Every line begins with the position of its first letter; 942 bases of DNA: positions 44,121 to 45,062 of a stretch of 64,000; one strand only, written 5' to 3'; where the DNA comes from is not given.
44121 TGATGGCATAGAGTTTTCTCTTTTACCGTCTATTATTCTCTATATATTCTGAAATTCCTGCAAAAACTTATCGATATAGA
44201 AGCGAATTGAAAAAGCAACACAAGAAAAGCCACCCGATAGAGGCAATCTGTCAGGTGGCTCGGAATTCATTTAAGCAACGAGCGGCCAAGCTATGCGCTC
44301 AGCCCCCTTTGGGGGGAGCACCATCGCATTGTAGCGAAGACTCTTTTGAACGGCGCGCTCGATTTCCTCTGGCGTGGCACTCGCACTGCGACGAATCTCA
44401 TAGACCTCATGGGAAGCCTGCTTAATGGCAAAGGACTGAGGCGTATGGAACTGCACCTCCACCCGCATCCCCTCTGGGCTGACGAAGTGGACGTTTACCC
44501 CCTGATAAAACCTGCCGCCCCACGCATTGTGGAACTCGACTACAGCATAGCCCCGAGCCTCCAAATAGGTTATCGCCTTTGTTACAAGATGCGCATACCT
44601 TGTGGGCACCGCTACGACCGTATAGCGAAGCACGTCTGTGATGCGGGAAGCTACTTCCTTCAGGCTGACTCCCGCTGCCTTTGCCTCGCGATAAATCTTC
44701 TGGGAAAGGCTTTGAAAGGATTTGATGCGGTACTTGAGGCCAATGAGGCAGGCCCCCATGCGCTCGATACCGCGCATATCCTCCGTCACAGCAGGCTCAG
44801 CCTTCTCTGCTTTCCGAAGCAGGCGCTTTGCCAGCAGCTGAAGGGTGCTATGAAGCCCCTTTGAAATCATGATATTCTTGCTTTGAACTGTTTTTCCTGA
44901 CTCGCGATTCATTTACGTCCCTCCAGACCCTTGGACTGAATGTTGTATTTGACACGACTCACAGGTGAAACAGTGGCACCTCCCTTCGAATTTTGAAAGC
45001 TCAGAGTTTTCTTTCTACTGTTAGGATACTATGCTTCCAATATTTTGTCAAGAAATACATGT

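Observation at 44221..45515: Orphan RelA/SpoT-like (toxSAS/Tas1-like) enzyme with a separately transcribed acidic 104-aa neighbour: candidate undescribed toxin/neutraliser or defence module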

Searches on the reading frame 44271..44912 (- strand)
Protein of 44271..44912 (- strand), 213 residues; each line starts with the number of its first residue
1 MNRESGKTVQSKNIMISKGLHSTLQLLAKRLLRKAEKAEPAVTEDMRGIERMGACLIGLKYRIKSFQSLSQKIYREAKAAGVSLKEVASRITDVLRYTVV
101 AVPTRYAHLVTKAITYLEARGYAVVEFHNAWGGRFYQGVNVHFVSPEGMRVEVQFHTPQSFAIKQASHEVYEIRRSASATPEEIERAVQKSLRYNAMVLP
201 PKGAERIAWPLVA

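Call 3: search_protein_families(library=pfam, proteins=[window:44271-44912:-], max_evalue=10)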
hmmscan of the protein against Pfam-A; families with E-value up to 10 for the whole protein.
window:44271-44912:- (213 aa): 4 families
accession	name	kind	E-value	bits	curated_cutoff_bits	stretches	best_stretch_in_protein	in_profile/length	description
PF03036.21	Perilipin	-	0.017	14.6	33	1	4-104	295-392/403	Perilipin family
PF04607.23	RelA_SpoT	-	0.03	15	27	1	62-165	2-99/113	Region found in RelA / SpoT proteins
PF11686.13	DUF3283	-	0.053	13.9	25.8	1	164-190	17-42/61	Protein of unknown function (DUF3283)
PF08269.17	dCache_2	-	0.25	10.9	26.5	1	59-97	50-87/298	Cache domain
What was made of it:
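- On RSH (RelA/SpoT homologue) synthetase superfamily: 15.0 bits against a 27-bit cut-off, E 0.03 (call 3).
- Tried and rejected: Pfam alone would have missed the enzyme (RelA_SpoT E 0.03, call 3).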

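Call 4: search_protein_families(library=ncbifam, proteins=[window:44271-44912:-], max_evalue=10)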
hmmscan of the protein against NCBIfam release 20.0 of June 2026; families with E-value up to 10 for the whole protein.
window:44271-44912:- (213 aa): 9 families
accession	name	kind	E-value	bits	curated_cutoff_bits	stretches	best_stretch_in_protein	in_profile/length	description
NF041399.1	XopAD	subfamily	2.8e-33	114.4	2000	1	22-207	1938-2129/2133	XopAD/skwp family type III secretion system effector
NF006608.0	PRK09169.1-2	subfamily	7.5e-24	82.9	2775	1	24-200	1895-2078/2319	hypothetical protein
NF006607.0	PRK09169.1-1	subfamily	8e-20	69.2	4152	1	19-209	2243-2443/2974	hypothetical protein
NF006609.0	PRK09169.1-3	equivalog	4.2e-15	53.5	4552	1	21-207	1939-2134/2417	hypothetical protein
NF006610.0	PRK09169.1-4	subfamily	1.6e-06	25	4299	1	59-173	2675-2788/3056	hypothetical protein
TIGR01355.1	cyt_deam_dimer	equivalog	0.006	15.9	275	1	97-160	16-78/283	cytidine deaminase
TIGR01985.1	phasin_2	equivalog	0.079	13.4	99.7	1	66-128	6-68/123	phasin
NF053554.1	prodigi_MAP_PigE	equivalog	0.11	10.7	850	1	8-59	52-103/837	prodigiosin MAP biosynthesis aminotransferase PigE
NF002674.0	PRK02399.1-2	subfamily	0.16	10.7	335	1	66-130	155-220/410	hypothetical protein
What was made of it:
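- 44271..44912 (-): 213-aa RSH synthetase-fold pyrophosphokinase. It is a signal-peptide-less member of the SaEAS/XopAD-C/MuF-toxSAS clade. NCBIfam XopAD C-terminus E 2.8e-33 (call 4).
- On XopAD/SKWP type III effectors: Only the C-terminal domain is shared: 114 bits against a whole-protein cut-off of 2000 (call 4).
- Closest known: XopAD/SKWP. Same: The whole catalytic domain aligns to XopAD positions 1938-2129 of 2133, E 2.8e-33 (call 4).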

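Call 5: search_protein_families(library=padloc, proteins=[window:44271-44912:-], max_evalue=10)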
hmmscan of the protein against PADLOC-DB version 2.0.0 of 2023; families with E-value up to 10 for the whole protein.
window:44271-44912:- (213 aa): 0 families
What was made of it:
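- On toxSAS toxin-antitoxin / effector-immunity modules (FaRel, PhRel, CapRel, Tas1-Tis1, Apk2-Aph1): No Pfam, NCBIfam or PADLOC hit (calls 3-5).
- Closest known: Tas1/Apk1-Tis1. Different: There is no PADLOC hit (call 5).
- Tried and rejected: PADLOC gave nothing for either protein (call 5).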

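Call 6: find_homologous_proteins(query=window:44271-44912:-)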
Query window:44271-44912:- (213 aa): 55 proteins with E <= 0.001 among 325 candidates.
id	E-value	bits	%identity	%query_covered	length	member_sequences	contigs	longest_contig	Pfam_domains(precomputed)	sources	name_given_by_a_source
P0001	4.7e-133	459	100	100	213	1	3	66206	-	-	-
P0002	6.4e-100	351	78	100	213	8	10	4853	-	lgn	-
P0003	7.3e-70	253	66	87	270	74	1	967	-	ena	-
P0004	8.7e-62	226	58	89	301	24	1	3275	-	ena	-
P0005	1.6e-61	226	59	89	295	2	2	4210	-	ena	-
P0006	1.7e-61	225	58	89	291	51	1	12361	-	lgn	-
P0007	3.1e-61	225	57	82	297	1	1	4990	-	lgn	-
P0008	2.7e-59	218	56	84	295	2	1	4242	-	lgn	-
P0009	1.0e-58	216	54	89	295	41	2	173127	-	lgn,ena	-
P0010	2.4e-58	215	56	77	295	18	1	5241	-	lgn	-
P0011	4.0e-58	215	56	82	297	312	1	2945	-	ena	-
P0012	4.4e-58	214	58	89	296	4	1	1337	-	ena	-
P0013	5.3e-57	211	56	89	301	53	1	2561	-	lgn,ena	-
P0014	9.1e-57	210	55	82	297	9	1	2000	-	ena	-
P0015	2.6e-56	209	53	95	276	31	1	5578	-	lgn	-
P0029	4.8e-52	195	50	88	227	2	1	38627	-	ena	-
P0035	3.7e-51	192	53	88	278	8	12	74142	-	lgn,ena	-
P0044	1.1e-48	184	50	81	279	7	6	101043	-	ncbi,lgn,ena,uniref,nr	ncbi:hypothetical protein [uncultured Selenomonas sp.]|uniref:hypothetical protein n=1 Tax=unculture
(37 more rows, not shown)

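Call 7: search_solved_structures(query=window:44271-44912:-, max_evalue=10, show_alignments=3)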
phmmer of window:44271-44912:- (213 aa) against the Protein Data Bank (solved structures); distinct sequences matched with E-value up to 10: 6.
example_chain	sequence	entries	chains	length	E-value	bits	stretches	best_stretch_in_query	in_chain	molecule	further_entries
8vx3_A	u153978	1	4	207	1.3e-14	57.8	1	32-210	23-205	SaSAS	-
1yw1_A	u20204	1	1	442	0.16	15.1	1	65-121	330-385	PROTEIN YTNJ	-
6ask_A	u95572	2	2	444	0.16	15.1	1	65-121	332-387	Putative monooxygenase MoxC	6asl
1tvl_A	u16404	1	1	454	0.17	15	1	65-121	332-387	protein YTNJ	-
6s1k_E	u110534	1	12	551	0.21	14.7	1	41-131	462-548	Methyl-accepting chemotaxis protein I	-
9qs0_A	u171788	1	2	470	0.39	13.8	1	85-199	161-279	FUS1p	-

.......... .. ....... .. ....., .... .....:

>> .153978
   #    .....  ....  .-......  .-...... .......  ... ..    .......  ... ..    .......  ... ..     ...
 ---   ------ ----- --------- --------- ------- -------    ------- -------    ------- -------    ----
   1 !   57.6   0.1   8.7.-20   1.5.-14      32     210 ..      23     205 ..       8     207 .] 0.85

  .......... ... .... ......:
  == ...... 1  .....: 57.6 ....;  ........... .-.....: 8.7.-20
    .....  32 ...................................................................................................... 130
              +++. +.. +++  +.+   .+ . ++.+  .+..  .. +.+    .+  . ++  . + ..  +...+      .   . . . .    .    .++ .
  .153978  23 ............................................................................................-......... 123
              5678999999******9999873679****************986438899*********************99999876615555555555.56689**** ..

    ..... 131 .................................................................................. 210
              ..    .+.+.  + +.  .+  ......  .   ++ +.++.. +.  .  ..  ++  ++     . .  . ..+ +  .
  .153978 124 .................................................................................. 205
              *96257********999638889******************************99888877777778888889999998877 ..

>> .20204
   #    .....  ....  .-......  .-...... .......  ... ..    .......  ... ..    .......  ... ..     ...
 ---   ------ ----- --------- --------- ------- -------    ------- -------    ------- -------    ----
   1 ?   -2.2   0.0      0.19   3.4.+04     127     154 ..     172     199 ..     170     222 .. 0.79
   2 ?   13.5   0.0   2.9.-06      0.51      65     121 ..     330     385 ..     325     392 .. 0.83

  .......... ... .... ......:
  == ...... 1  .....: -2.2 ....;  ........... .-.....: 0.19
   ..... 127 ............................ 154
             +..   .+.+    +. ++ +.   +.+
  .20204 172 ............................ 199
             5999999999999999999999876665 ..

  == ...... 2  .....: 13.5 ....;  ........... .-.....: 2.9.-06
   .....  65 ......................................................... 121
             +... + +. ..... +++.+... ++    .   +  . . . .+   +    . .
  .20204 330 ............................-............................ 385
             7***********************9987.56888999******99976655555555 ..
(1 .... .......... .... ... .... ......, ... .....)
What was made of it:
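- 44271..44912 (-): PDB 8vx3 by sequence E 1.3e-14 (call 7).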

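Call 17: find_encoding_contigs(protein=P0002, flank=5000, max_places=6)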
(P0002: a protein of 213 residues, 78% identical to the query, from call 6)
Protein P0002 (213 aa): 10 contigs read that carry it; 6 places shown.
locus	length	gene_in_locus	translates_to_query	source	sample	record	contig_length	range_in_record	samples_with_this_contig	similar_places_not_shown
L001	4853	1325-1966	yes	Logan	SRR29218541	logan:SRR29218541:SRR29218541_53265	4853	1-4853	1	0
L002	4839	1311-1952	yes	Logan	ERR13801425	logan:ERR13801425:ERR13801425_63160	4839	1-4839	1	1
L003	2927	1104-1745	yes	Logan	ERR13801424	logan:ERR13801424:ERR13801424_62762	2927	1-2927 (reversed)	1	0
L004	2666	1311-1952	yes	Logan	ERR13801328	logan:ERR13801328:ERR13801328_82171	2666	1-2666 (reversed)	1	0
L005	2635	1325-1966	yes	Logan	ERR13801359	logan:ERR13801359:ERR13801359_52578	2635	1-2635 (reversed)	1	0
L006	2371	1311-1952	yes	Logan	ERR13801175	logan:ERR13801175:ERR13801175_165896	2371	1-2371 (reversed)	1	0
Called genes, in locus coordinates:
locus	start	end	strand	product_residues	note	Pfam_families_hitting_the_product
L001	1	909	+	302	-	?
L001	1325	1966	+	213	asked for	-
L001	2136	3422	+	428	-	PF00365:PFK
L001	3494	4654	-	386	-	PF00753:Lactamase_B, PF19583:ODP, PF12706:Lactamase_B_2 (weak), PF00258:Flavodoxin_1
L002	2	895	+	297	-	?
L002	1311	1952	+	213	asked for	-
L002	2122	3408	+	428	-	PF00365:PFK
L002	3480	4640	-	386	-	PF00753:Lactamase_B, PF19583:ODP, PF12706:Lactamase_B_2 (weak), PF00258:Flavodoxin_1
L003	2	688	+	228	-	?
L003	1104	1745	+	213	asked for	-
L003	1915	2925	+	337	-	?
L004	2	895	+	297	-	?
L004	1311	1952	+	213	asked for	-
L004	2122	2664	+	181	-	?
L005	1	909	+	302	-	?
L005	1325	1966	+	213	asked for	-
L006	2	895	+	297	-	?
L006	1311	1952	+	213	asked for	-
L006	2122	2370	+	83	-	?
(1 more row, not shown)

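Call 23: find_encoding_contigs(protein=P0009, flank=5000, max_places=3)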
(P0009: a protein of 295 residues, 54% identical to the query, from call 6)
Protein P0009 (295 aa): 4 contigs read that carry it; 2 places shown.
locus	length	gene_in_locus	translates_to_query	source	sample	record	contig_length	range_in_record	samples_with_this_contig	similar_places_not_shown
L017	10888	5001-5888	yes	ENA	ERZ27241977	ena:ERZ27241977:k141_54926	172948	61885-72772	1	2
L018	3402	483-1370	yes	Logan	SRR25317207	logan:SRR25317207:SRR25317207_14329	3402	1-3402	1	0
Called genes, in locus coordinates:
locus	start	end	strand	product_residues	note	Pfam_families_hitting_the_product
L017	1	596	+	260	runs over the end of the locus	PF02463:SMC_N (weak), PF00005:ABC_tran, PF13304:AAA_21 (weak)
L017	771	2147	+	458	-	PF11741:AMIN, PF01520:Amidase_3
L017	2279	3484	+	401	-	PF02810:SEC-C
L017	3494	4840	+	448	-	PF01554:MatE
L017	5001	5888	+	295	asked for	-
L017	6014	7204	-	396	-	PF07969:Amidohydro_3 (weak), PF01979:Amidohydro_1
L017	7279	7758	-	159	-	PF07670:Gate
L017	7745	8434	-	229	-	PF07670:Gate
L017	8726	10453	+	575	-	PF00158:Sigma54_activat, PF14532:Sigma54_activ_2, PF25601:AAA_lid_14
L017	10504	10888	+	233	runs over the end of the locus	-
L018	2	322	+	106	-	?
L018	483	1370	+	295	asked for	-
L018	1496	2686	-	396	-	PF07969:Amidohydro_3 (weak), PF01979:Amidohydro_1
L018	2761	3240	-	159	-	PF07670:Gate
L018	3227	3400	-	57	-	?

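Call 24: find_encoding_contigs(protein=P0035, flank=5000, max_places=3)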
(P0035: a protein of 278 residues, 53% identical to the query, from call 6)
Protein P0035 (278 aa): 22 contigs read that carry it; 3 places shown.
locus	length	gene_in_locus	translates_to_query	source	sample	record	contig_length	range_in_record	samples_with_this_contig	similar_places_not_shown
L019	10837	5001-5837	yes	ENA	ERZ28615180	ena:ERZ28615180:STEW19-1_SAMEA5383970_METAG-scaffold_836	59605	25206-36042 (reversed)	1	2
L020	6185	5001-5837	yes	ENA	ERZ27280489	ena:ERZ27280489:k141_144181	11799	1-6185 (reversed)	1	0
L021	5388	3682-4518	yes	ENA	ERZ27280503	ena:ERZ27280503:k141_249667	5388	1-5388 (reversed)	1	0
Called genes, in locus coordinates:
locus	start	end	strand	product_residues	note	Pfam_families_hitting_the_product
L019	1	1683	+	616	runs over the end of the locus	PF07745:Glyco_hydro_53, PF07532:Big_4 (weak)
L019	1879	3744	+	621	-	PF07745:Glyco_hydro_53, PF07532:Big_4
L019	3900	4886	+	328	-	PF00710:Asparaginase, PF17763:Asparaginase_C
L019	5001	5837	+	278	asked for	-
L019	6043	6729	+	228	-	PF03458:Gly_transporter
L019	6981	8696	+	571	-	PF00909:Ammonium_transp, PF00543:P-II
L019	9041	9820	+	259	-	PF01177:Asp_Glu_race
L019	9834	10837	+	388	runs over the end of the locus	PF00155:Aminotran_1_2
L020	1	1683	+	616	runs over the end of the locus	PF07745:Glyco_hydro_53, PF07532:Big_4 (weak)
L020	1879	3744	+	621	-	PF07745:Glyco_hydro_53, PF07532:Big_4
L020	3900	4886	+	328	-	PF00710:Asparaginase, PF17763:Asparaginase_C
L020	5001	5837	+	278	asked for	-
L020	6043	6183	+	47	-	?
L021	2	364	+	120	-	?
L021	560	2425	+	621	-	PF07745:Glyco_hydro_53, PF07532:Big_4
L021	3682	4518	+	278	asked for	-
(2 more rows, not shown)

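Call 25: find_encoding_contigs(protein=P0044, flank=5000, max_places=3)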
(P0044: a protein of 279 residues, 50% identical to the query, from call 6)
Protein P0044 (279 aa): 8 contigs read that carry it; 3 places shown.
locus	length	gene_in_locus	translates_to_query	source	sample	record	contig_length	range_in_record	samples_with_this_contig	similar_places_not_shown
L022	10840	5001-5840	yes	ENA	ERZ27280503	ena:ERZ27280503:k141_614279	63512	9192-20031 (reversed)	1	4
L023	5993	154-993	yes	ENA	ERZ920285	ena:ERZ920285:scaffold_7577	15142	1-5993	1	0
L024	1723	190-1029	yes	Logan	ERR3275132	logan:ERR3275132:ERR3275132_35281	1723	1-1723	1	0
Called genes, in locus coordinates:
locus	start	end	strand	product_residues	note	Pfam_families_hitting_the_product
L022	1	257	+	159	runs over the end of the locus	PF01316:Arg_repressor, PF02863:Arg_repressor_C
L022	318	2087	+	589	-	PF02463:SMC_N, PF13476:AAA_23, PF13555:AAA_29 (weak)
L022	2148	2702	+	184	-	PF28549:NDPSase_N (weak), PF00293:NUDIX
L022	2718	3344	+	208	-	PF02163:Peptidase_M50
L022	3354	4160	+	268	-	PF02616:SMC_ScpA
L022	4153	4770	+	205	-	PF04079:SMC_ScpB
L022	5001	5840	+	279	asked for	-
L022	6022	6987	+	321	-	PF03193:RsgA_GTPase, PF02421:FeoB_N, PF01926:MMR_HSR1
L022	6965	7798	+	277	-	PF27457:RNase_HII_N (weak), PF01351:RNase_HII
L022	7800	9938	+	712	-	PF02120:Flg_hook (weak)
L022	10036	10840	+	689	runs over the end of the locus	PF01138:RNase_PH, PF03725:RNase_PH_C, PF03726:PNPase, PF01138:RNase_PH, PF00013:KH_1, PF00575:S1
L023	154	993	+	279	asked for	-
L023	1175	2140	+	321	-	PF03193:RsgA_GTPase, PF02421:FeoB_N, PF01926:MMR_HSR1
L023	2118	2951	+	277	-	PF27457:RNase_HII_N (weak), PF01351:RNase_HII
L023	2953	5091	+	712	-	PF02120:Flg_hook (weak)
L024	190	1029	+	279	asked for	-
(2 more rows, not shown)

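Call 26: find_encoding_contigs(protein=P0029, flank=5000, max_places=3)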
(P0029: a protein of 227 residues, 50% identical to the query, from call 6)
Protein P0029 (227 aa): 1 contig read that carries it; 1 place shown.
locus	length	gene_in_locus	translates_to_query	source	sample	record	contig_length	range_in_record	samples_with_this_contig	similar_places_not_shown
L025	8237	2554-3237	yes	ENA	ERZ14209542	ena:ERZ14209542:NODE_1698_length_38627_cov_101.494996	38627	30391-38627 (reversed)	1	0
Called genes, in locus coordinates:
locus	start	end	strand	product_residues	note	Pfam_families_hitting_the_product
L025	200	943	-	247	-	PF13240:Zn_Ribbon_1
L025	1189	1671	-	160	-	-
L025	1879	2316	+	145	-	PF12957:DUF3846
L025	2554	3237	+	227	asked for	-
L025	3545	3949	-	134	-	-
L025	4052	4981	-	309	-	PF00753:Lactamase_B, PF23023:Anti-Pycsar_Apyc1 (faint)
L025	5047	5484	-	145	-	PF22381:Staph_reg_Sar_Rot (weak), PF12802:MarR_2, PF01047:MarR, PF13463:HTH_27 (faint), PF13412:HTH_24 (weak)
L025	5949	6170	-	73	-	-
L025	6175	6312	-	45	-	-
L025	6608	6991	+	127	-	PF00436:SSB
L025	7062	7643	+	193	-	PF04002:RadC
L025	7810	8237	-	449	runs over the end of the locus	-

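Call 35: find_related_loci(query=A1, collection=genome_contigs, flank=6000)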
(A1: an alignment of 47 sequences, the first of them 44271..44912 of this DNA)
Query A1 (213 aa) in genome_contigs; peptide patterns used: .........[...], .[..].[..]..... (x = any residue, [..] = any of these).
88 stretches matched a pattern; 80 encode a relative of the query (tblastn E <= 1e-3); 80 distinct loci.
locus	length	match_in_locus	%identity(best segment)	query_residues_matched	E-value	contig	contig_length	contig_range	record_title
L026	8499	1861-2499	79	1-213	6e-112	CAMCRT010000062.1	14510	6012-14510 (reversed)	MAG: uncultured Mitsuokella sp. isolate SRR15732360_bin.18_metaWRAP_v1.3_MAG genome assembly, contig: ERZ9426306.1508, w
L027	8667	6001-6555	66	25-209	1e-76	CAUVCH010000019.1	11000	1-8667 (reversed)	MAG TPA_asm: uncultured Mitsuokella sp. isolate SRR23388449_bin.10_MetaWRAP_v1.3_MAG genome assembly, contig: ERZ2165977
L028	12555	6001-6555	66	25-209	6e-77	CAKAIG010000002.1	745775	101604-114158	MAG TPA_asm: uncultured Mitsuokella sp. isolate DRR214961_bin.10_metaWRAP_v1.1_MAG genome assembly, contig: BNJU01002034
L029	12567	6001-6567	59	25-213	4e-70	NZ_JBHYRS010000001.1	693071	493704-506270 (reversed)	Mitsuokella sp. WILCCON 0060 NODE_1_length_693071_cov_341.613613, whole genome shotgun sequence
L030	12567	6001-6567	57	25-213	5e-70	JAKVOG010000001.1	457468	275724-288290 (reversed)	MAG: Selenomonas sp. isolate UW_MP_SELEN1_1 Ga0455831_010, whole genome shotgun sequence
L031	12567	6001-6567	57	25-213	6e-68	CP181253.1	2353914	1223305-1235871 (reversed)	MAG: Mitsuokella multacida isolate UW_FK_MITSU1_1 chromosome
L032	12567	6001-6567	54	25-213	4e-66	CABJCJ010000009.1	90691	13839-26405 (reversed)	Veillonellaceae bacterium SB90 isolate MGYG-HGUT-00182 genome assembly, contig: AF21-1AC.Scaf9, whole genome shotgun seq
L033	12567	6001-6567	57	25-213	2e-66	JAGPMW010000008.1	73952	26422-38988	MAG: Selenomonas sp. isolate Gw_UH_bin_41 Gw_UH_83_length_73952_cov_8.934995, whole genome shotgun sequence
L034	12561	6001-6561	52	25-211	7e-65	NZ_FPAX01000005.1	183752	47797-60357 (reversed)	Selenomonas sp. GACV-9, whole genome shotgun sequence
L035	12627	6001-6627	51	1-209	3e-64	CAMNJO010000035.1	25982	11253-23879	MAG: Selenomonas ruminantium isolate SRR1267595_bin.75_metaWRAP_v1.3_MAG genome assembly, contig: NODE.2784_length_25982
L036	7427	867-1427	53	23-209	1e-63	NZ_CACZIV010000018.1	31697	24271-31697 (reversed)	MAG: Selenomonas ruminantium isolate RUG12654, whole genome shotgun sequence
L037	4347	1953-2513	52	23-209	3e-63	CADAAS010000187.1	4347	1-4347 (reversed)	MAG: Selenomonas ruminantium isolate RUG13114 genome assembly, contig: RUG13114_asm_187, whole genome shotgun sequence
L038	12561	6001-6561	52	23-209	2e-63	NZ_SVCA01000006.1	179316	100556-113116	MAG: Selenomonas ruminantium isolate SIG242 NODE_49_length_179316_cov_1154.549384, whole genome shotgun sequence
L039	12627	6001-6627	49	1-209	2e-63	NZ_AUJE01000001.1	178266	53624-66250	Selenomonas ruminantium subsp. ruminantium ATCC 12561 G598DRAFT_scaffold00001.1_C, whole genome shotgun sequence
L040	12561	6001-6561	53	23-209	5e-63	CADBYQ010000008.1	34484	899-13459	MAG: Selenomonas ruminantium isolate RUG14411 genome assembly, contig: RUG14411_asm_8, whole genome shotgun sequence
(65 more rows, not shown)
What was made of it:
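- Closest known: Signal-bearing Selenomonadaceae homologues. Same: Monocistronic genes in housekeeping surroundings (calls 6, 23-26, 35).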

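Call 41: predict_structure(alignment_id=A1)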
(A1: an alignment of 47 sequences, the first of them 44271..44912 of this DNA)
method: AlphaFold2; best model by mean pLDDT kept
length: 213 residues; sequences in the alignment: 47
mean_pLDDT: 91.5   pTM: 0.85
mean pLDDT of the five models: 91.5, 91.2, 91.1, 90.6, 90.0
residues with pLDDT >= 90: 182; 70-90: 14; 50-70: 5; < 50: 12
segments of 3 or more residues with pLDDT < 50: 1-12
pLDDT, mean of each block of 10 residues (from residue 1): 39 68 96 98 98 97 96 95 96 97 98 98 97 89 97 98 94 92 96 94 95 70
secondary structure, 60 per line:
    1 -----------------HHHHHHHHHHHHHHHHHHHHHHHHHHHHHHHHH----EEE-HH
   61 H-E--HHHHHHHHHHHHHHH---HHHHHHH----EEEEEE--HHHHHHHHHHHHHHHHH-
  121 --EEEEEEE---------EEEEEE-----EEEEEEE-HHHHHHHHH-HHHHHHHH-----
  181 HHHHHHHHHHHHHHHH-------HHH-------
elements in order: H18-50 E55-57 H66-80 H84-90 E95-100 H103-119 E123-129 E139-144 E150-156 H158-166 H168-175 H181-196
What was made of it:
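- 44271..44912 (-): AF2 pLDDT 91.5 (call 41).
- Residues 1-12 are disordered in the model (call 41). There is no fused or adjacent antitoxin or sensor domain (calls 3, 41).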
